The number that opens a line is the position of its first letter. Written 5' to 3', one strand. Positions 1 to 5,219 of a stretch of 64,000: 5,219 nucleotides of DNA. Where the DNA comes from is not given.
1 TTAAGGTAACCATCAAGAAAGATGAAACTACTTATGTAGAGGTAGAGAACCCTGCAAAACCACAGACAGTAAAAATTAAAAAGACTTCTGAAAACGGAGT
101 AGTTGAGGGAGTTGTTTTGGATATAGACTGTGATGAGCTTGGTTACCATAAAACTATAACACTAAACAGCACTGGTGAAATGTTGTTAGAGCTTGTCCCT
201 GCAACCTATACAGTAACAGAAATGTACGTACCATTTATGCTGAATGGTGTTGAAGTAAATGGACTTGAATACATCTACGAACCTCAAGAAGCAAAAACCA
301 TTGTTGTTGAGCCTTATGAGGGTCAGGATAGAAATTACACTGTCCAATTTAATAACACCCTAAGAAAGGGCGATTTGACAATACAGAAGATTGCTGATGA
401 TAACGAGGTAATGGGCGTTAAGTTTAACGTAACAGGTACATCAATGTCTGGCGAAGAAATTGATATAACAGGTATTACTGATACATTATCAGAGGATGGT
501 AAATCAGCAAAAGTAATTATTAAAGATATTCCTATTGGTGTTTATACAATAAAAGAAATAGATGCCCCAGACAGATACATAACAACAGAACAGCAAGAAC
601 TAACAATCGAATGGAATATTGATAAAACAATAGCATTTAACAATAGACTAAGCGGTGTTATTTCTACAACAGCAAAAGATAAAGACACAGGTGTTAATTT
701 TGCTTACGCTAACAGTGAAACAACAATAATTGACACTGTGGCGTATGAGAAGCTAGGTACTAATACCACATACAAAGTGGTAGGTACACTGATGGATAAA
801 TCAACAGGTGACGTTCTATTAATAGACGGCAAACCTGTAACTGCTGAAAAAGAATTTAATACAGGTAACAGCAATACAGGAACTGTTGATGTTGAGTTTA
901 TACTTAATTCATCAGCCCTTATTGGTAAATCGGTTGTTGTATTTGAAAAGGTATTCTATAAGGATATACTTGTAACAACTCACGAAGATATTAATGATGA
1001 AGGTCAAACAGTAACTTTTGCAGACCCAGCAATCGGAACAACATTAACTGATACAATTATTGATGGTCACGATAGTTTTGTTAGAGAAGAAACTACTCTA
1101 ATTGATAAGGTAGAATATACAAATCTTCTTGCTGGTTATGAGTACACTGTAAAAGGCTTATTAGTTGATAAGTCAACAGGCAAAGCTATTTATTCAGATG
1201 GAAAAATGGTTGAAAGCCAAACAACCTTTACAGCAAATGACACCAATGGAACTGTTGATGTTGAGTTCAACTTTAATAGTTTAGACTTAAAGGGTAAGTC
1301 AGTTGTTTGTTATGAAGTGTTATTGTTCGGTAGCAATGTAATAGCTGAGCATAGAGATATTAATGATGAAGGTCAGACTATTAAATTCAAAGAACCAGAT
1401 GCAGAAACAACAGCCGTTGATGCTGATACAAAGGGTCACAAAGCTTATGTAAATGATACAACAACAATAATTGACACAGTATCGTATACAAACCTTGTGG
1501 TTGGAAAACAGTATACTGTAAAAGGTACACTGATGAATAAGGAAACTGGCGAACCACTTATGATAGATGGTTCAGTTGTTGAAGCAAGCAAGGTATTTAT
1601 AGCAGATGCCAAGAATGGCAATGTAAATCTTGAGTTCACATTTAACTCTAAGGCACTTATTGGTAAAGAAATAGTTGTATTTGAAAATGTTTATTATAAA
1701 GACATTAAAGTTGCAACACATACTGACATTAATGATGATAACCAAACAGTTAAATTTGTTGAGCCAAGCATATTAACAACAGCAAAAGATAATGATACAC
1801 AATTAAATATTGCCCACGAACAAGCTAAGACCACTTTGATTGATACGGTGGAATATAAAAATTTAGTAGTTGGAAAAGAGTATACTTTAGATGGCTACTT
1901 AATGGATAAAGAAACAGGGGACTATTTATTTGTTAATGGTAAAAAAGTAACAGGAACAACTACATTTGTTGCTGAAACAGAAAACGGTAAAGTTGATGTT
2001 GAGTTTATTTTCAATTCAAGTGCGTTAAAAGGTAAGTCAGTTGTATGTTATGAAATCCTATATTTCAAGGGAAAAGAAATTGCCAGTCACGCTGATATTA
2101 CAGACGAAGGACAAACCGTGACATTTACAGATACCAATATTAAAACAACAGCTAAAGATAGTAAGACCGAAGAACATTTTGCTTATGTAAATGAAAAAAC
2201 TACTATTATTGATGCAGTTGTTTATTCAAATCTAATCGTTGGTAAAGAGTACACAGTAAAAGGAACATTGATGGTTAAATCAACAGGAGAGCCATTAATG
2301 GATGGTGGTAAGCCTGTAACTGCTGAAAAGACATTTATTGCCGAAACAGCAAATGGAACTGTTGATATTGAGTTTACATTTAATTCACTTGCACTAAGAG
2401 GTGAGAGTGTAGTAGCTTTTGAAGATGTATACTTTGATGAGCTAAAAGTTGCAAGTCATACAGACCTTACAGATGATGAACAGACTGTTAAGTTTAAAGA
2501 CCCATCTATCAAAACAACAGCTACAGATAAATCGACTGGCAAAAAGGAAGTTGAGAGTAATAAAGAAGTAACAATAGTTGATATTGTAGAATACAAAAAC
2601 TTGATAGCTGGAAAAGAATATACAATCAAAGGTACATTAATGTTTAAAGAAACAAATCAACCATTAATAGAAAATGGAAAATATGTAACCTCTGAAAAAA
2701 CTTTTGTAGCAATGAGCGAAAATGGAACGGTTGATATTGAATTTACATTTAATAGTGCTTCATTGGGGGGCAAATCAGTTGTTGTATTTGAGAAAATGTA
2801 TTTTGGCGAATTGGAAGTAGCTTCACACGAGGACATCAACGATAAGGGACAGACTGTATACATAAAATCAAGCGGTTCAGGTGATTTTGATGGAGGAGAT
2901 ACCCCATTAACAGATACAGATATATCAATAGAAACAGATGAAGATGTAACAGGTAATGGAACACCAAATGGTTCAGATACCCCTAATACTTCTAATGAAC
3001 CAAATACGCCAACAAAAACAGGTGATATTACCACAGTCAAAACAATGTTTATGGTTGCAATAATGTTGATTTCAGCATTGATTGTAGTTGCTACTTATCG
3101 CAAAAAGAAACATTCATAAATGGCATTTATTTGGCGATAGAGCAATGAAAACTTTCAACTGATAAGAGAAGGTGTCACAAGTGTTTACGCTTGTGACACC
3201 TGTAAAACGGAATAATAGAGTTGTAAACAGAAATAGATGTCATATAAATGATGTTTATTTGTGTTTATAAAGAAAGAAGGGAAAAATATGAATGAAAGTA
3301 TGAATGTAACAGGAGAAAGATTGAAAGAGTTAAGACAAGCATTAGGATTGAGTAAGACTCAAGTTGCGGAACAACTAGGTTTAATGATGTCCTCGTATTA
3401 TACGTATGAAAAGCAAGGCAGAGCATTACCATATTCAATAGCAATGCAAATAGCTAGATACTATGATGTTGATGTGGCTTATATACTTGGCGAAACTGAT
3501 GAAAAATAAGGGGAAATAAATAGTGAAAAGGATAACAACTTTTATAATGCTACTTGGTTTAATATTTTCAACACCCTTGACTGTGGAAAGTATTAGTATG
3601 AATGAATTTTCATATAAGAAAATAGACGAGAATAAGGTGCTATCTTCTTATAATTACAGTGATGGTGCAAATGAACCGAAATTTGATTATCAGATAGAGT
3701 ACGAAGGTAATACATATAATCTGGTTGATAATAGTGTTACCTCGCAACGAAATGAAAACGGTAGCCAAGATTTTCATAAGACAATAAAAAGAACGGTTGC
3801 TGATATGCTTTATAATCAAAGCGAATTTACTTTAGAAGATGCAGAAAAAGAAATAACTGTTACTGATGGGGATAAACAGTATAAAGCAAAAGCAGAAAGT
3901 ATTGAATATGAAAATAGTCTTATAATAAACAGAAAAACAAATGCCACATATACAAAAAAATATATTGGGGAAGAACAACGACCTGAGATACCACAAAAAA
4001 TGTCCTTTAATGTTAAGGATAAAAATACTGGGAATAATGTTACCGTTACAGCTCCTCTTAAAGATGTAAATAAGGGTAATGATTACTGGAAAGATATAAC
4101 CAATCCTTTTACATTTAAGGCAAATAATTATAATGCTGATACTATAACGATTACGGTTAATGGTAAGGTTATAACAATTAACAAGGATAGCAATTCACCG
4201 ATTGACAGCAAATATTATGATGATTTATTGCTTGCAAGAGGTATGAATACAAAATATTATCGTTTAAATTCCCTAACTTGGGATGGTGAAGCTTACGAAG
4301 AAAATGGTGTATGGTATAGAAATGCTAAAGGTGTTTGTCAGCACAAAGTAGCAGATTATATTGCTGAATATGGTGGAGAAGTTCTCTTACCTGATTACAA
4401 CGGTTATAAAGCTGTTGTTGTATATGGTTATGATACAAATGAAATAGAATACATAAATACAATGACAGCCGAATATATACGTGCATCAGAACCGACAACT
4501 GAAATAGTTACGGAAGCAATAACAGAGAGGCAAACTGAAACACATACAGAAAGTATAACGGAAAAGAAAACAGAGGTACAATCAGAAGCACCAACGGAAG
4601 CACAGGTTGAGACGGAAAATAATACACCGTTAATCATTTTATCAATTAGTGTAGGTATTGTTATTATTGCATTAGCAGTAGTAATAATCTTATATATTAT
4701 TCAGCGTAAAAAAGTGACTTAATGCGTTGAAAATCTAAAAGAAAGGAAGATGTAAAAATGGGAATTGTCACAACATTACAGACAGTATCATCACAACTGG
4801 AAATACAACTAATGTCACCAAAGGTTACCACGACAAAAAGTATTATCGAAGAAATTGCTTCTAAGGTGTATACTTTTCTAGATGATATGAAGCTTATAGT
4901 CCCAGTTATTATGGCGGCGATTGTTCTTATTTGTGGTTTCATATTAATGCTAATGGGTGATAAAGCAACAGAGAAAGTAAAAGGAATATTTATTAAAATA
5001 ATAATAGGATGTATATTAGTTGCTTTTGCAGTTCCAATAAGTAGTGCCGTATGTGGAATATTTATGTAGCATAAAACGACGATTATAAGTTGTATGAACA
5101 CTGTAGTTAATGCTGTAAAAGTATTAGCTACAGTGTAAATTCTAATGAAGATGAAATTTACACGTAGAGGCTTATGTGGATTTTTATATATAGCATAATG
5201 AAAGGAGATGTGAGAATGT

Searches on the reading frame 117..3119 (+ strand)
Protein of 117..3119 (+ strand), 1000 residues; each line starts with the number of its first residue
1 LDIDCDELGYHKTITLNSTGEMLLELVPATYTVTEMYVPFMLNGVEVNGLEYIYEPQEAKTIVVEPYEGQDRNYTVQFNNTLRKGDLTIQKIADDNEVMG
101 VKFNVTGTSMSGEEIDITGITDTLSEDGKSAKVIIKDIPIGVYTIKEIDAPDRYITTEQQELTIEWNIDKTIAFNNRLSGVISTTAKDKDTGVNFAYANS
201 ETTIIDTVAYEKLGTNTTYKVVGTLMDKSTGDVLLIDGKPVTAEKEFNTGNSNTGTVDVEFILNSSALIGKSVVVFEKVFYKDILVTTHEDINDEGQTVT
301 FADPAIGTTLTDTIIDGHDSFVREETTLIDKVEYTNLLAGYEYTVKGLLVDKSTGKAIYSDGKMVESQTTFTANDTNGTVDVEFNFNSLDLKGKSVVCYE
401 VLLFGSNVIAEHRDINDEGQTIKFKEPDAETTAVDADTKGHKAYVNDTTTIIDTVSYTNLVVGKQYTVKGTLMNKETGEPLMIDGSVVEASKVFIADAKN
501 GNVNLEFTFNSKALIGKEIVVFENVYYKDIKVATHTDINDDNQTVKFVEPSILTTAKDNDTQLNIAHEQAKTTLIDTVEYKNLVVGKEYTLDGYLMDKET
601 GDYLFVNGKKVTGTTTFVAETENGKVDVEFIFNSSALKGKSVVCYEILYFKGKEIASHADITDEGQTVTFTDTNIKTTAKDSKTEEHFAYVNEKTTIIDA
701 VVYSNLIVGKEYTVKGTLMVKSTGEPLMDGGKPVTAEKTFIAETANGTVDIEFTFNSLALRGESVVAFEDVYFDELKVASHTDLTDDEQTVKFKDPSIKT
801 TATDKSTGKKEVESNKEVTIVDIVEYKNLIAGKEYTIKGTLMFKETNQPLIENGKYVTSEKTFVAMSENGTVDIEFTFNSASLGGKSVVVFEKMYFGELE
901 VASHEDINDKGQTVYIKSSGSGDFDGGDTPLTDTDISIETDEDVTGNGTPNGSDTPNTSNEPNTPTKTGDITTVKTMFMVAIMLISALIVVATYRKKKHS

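Call 10: search_protein_families(library=pfam, proteins=[window:117-3119:+], max_evalue=0.001)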
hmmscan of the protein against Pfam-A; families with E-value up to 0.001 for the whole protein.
window:117-3119:+ (1000 aa): 3 families
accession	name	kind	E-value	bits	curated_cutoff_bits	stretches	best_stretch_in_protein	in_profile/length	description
PF18202.7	TQ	-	1.6e-174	572.1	23.8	6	796-915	1-126/127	T-Q ester bond containing domain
PF17802.7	SpaA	-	7.2e-07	29.7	23.1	1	85-174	1-87/91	Prealbumin-like fold domain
PF22483.2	Mu-transpos_C_2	-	0.00019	21.5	27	0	649-669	52-72/73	Mu transposase, C-terminal domain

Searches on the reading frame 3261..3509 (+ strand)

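Call 94: search_protein_families(library=pfam, proteins=[window:3261-3509:+], max_evalue=1)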
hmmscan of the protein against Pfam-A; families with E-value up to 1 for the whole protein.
window:3261-3509:+ (82 aa): 6 families
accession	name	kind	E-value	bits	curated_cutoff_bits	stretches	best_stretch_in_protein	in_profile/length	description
PF13560.12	HTH_31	-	8.9e-11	42.4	27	1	18-72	3-58/64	Helix-turn-helix domain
PF01381.28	HTH_3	-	3.1e-09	37.2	23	1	21-75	1-55/55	Helix-turn-helix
PF12844.13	HTH_19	-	1.4e-08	35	30.2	1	18-76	1-59/64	Helix-turn-helix domain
PF13443.12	HTH_26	-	0.0045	17.7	22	1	20-73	1-55/63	Cro/C1-type HTH DNA-binding domain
PF07022.19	Phage_CI_repr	-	0.005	17.6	22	1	20-81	2-63/65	Bacteriophage CI repressor helix-turn-helix domain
PF15731.11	MqsA_antitoxin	-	0.074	13.6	30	1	12-66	65-118/131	Antitoxin component of bacterial toxin-antitoxin system, MqsA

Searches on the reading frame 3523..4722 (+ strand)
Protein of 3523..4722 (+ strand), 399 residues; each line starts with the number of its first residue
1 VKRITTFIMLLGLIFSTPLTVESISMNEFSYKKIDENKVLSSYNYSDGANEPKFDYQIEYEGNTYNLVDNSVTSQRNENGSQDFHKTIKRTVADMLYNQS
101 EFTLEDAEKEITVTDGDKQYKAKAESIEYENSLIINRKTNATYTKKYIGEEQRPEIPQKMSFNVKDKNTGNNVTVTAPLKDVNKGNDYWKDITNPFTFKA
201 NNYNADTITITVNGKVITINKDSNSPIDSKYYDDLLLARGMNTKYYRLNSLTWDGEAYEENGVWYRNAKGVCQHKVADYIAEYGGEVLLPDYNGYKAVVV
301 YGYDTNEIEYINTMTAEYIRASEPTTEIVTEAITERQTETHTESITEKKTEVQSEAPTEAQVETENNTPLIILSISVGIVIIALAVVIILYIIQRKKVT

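Call 10: search_protein_families(library=pfam, proteins=[window:3523-4722:+], max_evalue=0.001)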
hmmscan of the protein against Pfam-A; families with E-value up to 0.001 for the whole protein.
window:3523-4722:+ (399 aa): 1 family
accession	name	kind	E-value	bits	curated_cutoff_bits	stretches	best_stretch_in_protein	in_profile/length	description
PF02009.21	RIFIN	-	0.00047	20.6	32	1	320-394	236-308/327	Rifin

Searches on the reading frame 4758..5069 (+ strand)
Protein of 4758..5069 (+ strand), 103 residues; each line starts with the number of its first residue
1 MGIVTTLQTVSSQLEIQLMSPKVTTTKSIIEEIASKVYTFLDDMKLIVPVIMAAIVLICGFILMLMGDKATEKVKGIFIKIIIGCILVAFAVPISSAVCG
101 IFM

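Call 94: search_protein_families(library=pfam, proteins=[window:4758-5069:+], max_evalue=1)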
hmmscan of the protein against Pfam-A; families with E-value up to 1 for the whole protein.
window:4758-5069:+ (103 aa): 5 families
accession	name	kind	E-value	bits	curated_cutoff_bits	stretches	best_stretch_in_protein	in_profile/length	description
PF18895.5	T4SS_pilin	-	7.5e-05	23.2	26.6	1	44-96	16-69/71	Type IV secretion system pilin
PF04956.18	TrbC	-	0.016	15.9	27.9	1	39-94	43-94/98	TrbC/VIRB2 pilin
PF07444.16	Ycf66_N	-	0.12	13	22.3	1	50-92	30-70/76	Ycf66 protein N-terminus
PF13630.11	SdpI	-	0.45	11.1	28.2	1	53-94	30-68/71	SdpI/YfhL protein family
PF12576.13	DUF3754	-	0.75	10.2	27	1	39-91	56-105/137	Protein of unknown function (DUF3754)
